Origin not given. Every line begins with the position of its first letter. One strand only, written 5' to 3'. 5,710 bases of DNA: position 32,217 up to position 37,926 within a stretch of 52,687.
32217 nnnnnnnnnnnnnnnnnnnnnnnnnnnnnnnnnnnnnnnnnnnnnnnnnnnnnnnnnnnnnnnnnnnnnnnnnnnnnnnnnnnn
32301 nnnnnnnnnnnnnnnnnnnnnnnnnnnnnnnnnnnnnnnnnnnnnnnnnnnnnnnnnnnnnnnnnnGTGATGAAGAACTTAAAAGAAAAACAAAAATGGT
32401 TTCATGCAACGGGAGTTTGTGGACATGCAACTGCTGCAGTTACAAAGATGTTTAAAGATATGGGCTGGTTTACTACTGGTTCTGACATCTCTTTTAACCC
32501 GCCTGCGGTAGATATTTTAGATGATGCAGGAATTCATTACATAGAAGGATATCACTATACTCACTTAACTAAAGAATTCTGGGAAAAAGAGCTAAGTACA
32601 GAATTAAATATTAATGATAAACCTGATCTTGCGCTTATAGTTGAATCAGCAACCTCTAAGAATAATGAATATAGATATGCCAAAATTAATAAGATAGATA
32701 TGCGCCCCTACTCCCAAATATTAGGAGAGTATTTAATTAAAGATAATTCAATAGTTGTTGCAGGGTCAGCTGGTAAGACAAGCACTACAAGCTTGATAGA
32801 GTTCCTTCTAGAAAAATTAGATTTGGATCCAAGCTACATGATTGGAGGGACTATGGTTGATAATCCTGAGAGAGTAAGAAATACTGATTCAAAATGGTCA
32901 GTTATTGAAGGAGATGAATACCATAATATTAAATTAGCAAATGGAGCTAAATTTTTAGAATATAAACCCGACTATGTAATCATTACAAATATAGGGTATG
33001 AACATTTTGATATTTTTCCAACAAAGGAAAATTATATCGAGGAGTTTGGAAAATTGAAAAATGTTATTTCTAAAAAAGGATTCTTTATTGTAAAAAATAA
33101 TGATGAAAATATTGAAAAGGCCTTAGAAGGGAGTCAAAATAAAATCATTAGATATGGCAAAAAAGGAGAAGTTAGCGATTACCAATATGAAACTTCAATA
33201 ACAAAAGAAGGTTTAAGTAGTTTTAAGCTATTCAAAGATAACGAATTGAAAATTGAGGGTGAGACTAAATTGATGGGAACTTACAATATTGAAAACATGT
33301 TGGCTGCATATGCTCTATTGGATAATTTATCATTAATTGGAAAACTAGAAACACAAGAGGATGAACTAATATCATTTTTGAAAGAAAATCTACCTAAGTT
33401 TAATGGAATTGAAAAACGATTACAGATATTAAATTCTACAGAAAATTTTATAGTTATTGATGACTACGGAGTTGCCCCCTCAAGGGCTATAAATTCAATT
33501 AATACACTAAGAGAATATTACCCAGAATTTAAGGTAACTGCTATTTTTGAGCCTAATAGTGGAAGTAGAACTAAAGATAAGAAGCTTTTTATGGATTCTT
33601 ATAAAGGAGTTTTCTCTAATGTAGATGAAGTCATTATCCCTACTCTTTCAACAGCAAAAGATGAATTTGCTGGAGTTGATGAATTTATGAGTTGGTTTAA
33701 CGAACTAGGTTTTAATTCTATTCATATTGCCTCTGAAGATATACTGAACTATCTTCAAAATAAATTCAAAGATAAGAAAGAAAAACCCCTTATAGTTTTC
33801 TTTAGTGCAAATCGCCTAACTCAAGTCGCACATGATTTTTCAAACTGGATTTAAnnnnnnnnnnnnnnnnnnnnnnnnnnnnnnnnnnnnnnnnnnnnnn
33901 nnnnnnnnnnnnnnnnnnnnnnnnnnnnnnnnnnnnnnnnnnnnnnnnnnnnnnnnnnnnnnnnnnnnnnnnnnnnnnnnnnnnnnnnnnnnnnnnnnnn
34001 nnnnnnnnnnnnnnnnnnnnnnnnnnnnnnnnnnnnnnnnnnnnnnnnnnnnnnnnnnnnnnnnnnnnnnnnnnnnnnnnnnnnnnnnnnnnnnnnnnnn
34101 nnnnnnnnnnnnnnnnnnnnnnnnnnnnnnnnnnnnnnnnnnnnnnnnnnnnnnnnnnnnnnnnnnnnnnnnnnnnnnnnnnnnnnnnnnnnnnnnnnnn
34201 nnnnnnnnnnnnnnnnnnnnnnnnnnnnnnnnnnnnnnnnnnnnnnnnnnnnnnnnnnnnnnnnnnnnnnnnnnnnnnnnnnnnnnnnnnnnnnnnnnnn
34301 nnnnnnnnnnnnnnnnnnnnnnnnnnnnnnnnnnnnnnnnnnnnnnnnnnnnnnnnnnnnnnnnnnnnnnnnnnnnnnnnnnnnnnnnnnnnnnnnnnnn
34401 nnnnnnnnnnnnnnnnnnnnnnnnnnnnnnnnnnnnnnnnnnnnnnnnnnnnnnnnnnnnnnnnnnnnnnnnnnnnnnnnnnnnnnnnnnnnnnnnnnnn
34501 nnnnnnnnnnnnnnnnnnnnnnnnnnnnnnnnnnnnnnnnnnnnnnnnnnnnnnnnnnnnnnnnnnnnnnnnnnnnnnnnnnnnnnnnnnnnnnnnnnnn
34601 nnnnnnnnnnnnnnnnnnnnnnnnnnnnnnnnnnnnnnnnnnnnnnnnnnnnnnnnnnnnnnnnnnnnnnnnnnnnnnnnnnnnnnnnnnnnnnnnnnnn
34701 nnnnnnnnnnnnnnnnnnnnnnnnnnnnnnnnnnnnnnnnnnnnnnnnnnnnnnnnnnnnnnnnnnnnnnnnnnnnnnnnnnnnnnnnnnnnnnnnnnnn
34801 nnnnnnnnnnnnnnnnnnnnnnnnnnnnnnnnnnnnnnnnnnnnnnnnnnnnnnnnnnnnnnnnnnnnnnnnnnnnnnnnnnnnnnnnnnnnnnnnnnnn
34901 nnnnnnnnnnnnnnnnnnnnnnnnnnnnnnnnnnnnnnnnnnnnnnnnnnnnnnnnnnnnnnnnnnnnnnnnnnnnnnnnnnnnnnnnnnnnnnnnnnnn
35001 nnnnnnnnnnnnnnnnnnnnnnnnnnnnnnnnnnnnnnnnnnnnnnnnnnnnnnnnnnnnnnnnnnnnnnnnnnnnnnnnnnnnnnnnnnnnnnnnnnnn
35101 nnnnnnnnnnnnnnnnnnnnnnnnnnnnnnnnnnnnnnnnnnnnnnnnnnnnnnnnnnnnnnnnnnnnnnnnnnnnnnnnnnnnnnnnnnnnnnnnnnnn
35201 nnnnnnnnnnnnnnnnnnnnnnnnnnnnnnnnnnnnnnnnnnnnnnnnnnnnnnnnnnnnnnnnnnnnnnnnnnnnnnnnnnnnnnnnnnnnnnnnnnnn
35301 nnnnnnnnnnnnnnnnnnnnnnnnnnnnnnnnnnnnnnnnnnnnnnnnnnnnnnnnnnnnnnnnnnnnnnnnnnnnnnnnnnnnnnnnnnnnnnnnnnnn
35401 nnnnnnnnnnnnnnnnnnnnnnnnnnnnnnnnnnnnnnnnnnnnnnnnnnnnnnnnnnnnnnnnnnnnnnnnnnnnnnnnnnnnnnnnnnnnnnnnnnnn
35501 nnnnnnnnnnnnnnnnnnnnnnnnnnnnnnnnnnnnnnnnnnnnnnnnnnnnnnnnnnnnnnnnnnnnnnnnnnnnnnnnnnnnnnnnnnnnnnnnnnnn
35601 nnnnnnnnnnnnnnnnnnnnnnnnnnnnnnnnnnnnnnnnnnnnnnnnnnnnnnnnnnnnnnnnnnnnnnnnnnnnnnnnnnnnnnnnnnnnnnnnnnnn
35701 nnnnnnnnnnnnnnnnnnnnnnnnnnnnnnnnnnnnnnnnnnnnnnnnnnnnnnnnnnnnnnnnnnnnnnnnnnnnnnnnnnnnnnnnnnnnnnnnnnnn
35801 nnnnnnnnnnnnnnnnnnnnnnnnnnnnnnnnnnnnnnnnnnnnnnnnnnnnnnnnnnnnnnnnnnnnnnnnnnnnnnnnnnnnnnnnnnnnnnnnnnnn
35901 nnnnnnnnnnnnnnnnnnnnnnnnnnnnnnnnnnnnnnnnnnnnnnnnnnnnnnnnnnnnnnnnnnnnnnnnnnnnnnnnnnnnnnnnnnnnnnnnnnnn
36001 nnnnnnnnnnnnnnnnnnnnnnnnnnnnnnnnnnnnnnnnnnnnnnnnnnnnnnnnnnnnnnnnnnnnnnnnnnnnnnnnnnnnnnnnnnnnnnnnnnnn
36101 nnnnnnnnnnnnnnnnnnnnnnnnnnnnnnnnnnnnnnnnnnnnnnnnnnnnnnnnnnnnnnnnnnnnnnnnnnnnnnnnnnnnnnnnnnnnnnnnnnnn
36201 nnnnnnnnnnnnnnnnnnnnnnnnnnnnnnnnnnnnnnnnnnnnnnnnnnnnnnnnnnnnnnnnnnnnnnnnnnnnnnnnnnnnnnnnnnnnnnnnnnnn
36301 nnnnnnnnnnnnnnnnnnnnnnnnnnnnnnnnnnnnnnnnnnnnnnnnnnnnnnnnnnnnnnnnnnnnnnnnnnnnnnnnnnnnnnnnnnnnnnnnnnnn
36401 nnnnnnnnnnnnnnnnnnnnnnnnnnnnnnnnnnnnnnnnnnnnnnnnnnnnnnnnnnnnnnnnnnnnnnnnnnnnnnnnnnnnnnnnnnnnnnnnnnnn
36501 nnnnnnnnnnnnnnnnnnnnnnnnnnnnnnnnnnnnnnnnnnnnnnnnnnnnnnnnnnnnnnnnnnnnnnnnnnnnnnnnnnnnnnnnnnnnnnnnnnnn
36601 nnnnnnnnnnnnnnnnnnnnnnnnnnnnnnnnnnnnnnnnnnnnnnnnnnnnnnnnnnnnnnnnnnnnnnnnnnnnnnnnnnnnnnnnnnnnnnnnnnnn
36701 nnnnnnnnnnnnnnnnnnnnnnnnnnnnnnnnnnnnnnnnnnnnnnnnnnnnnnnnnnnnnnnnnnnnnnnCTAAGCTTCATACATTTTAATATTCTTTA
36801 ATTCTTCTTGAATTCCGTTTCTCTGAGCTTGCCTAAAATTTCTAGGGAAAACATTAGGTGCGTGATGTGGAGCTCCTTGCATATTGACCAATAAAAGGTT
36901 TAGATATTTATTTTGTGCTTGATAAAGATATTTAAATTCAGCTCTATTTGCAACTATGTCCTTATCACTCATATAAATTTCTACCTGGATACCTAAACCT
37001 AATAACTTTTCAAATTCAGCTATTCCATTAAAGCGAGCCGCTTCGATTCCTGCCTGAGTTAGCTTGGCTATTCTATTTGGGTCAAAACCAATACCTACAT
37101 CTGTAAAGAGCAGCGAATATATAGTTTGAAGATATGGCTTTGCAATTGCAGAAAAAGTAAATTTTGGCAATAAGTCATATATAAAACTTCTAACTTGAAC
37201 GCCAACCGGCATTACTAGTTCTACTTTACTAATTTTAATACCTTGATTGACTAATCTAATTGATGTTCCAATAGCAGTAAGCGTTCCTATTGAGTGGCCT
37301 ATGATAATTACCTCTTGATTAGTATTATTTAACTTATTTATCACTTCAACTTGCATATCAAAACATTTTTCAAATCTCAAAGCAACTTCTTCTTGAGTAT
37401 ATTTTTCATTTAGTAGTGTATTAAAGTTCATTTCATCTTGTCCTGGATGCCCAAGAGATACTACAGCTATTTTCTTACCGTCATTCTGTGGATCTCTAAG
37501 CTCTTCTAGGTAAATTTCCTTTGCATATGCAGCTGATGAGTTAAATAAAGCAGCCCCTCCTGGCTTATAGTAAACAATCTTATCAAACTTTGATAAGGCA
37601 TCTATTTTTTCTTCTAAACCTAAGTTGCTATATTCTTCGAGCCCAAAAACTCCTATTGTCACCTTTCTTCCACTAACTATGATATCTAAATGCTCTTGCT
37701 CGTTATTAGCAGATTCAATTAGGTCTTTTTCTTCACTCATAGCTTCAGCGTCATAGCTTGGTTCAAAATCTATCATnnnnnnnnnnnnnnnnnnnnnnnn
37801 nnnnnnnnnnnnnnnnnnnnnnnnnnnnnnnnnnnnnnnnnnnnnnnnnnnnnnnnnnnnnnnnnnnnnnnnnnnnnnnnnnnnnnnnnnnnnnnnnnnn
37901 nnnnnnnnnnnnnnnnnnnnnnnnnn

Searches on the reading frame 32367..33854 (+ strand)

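Call 11: search_protein_families(library=pfam, proteins=[window:32367-33854:+], max_evalue=0.001)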
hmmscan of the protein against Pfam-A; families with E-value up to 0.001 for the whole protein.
window:32367-33854:+ (495 aa): 3 families
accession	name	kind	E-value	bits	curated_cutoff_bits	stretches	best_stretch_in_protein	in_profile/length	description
PF08245.18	Mur_ligase_M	-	2.2e-28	100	24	1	131-317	1-199/200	Mur ligase middle domain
PF01225.30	Mur_ligase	-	1.2e-05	26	21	1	13-122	3-90/95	Mur ligase family, catalytic domain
PF02875.26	Mur_ligase_C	-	1.8e-05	26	28.4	1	351-425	2-75/127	Mur ligase, glutamate ligase domain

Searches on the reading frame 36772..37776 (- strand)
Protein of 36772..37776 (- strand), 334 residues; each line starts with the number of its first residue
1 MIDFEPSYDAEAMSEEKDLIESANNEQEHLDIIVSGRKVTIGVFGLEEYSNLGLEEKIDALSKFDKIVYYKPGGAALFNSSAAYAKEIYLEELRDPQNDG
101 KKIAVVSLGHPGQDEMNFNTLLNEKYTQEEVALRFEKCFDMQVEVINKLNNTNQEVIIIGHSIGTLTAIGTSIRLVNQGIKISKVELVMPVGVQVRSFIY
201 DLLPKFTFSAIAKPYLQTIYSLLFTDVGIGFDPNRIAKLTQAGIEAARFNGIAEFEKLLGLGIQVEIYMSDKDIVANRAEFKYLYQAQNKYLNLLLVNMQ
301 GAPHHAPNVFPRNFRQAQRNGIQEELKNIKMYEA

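Call 113: search_protein_families(library=pfam, proteins=[window:36772-37776:-], max_evalue=0.001)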
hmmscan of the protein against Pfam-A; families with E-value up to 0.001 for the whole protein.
window:36772-37776:- (334 aa): 1 family
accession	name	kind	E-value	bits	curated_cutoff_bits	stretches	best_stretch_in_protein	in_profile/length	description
PF10230.15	LIDHydrolase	-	2.5e-05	24.6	27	1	100-195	30-123/262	Lipid-droplet associated hydrolase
